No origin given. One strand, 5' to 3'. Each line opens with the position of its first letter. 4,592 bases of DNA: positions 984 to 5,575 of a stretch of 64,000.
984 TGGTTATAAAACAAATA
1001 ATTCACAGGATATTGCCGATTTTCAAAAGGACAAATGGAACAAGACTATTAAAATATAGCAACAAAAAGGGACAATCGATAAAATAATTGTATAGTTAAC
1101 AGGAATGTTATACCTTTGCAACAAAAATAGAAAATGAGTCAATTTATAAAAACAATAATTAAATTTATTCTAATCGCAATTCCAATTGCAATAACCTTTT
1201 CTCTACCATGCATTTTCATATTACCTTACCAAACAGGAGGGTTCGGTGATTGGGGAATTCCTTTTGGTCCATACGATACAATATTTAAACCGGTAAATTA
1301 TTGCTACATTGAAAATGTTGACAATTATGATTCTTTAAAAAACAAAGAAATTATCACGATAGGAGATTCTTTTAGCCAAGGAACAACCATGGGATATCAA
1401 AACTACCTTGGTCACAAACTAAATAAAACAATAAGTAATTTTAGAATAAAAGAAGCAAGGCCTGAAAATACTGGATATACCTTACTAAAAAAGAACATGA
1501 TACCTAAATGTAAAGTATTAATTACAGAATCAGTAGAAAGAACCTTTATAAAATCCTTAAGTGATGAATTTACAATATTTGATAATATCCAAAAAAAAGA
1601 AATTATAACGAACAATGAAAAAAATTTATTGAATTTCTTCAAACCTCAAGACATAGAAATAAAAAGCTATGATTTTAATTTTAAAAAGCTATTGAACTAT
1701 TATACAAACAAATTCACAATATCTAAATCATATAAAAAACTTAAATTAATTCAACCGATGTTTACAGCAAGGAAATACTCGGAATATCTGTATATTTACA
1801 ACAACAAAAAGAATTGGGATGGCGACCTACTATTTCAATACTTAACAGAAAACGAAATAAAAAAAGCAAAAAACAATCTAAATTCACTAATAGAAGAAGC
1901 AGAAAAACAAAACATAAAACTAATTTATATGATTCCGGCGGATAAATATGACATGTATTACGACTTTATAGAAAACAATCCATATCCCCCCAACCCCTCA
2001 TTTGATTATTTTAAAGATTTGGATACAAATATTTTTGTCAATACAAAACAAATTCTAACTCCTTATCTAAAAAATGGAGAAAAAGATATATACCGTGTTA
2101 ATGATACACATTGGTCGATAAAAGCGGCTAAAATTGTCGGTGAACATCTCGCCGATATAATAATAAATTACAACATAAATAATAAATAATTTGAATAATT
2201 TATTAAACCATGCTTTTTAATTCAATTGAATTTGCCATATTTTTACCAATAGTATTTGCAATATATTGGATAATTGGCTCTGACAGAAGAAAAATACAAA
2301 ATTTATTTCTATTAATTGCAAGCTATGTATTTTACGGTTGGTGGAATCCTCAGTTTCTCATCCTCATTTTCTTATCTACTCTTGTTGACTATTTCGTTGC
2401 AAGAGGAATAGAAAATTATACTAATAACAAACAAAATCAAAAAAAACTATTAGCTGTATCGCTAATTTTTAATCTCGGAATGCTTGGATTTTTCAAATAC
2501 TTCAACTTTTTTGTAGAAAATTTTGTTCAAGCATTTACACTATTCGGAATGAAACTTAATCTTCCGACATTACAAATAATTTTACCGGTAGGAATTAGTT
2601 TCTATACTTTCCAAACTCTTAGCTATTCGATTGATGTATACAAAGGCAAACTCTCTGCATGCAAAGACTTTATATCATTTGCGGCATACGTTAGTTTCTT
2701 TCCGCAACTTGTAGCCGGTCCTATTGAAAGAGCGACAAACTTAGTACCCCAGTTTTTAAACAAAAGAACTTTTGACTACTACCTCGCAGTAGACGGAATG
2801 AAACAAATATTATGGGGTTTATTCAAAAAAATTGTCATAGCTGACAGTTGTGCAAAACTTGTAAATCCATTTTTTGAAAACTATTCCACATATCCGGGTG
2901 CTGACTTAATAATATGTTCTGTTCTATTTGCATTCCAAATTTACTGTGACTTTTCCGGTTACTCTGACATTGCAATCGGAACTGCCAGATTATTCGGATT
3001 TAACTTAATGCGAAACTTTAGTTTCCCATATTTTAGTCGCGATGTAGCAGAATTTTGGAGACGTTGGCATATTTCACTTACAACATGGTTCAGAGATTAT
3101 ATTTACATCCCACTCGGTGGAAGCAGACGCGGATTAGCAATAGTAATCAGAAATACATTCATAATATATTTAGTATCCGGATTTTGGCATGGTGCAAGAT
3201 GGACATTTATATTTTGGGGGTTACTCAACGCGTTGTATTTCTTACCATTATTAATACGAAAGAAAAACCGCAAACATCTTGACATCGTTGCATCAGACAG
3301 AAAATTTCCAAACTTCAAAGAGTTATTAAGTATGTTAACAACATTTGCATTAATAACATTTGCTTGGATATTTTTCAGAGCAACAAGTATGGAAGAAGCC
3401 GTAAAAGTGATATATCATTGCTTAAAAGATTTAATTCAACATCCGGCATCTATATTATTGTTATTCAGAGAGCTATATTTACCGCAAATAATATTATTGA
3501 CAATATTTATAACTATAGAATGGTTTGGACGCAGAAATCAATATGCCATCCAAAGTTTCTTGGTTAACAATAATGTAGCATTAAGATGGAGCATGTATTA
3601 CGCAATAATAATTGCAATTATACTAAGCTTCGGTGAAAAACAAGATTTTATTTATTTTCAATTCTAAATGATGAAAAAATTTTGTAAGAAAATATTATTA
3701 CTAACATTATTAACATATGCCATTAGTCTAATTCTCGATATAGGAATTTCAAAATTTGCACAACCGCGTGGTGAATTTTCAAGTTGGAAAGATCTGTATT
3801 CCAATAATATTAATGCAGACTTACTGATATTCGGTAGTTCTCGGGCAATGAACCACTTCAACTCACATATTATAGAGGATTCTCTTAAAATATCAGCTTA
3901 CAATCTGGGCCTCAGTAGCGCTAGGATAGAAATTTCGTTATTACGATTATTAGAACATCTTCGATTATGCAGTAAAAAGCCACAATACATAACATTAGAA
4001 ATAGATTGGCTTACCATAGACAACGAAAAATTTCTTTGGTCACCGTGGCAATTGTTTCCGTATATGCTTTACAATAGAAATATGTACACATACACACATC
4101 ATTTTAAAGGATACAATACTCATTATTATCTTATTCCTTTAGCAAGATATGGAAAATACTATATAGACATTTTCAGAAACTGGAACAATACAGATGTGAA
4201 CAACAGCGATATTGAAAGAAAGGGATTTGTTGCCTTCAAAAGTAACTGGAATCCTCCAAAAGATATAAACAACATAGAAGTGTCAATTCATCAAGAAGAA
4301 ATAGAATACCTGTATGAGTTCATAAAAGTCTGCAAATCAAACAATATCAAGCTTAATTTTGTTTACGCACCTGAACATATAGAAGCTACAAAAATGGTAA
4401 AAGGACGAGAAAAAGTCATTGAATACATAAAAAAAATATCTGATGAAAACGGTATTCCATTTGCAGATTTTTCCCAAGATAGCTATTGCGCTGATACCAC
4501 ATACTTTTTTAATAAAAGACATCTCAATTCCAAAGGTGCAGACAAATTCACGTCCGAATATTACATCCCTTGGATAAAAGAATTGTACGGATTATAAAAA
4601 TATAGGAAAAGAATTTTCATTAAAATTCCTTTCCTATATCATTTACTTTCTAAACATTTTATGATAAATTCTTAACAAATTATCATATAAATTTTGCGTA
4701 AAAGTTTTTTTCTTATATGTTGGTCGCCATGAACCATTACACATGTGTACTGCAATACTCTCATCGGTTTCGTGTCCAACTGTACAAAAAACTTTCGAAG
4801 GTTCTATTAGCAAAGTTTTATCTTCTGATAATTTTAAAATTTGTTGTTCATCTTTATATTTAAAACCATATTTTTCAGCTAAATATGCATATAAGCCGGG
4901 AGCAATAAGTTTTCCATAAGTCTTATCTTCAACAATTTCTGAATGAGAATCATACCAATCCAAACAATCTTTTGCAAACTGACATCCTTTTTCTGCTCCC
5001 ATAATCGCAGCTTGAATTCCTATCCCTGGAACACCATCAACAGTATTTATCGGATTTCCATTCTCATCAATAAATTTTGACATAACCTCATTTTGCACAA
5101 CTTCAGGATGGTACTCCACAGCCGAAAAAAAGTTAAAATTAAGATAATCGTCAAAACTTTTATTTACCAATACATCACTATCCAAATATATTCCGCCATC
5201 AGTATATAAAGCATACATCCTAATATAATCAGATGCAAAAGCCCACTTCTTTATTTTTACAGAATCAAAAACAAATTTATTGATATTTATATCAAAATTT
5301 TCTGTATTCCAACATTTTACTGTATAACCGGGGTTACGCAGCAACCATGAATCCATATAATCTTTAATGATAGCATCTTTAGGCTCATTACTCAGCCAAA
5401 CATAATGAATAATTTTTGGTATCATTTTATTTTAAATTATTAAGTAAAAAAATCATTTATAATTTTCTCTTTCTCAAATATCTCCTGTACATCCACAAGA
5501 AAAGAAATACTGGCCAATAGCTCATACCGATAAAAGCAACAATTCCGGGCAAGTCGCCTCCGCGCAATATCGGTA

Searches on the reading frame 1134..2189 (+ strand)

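Call 60: search_protein_families(library=pfam, proteins=[window:1134-2189:+], max_evalue=0.00001)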
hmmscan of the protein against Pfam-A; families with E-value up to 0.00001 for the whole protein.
window:1134-2189:+ (351 aa): 1 family
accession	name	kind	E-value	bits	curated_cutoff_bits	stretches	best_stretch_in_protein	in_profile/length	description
PF16822.11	ALGX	-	8e-08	32.7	26.5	0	239-343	22-130/268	SGNH hydrolase-like domain, acetyltransferase AlgX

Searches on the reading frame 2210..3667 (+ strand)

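Call 60: search_protein_families(library=pfam, proteins=[window:2210-3667:+], max_evalue=0.00001)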
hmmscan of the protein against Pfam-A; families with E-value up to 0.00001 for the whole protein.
window:2210-3667:+ (485 aa): 1 family
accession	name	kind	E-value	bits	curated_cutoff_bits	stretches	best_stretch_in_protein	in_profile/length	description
PF03062.24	MBOAT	-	6.4e-27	95.2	27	1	153-346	80-293/337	MBOAT, membrane-bound O-acyltransferase family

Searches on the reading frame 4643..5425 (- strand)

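Call 60: search_protein_families(library=pfam, proteins=[window:4643-5425:-], max_evalue=0.00001)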
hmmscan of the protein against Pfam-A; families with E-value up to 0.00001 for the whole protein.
window:4643-5425:- (260 aa): 3 families
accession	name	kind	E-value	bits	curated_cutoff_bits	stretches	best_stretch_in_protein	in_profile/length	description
PF04488.21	Gly_transf_sug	-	3.2e-12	47.4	23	1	21-95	5-87/93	Glycosyltransferase sugar-binding region containing DXD motif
PF12919.13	TcdA_TcdB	-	1.3e-11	44.8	23.6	0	4-43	1-39/382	TcdA/TcdB catalytic glycosyltransferase domain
PF05704.18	Caps_synth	-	2.4e-09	37.5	24.5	1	4-118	48-167/278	Capsular polysaccharide synthesis protein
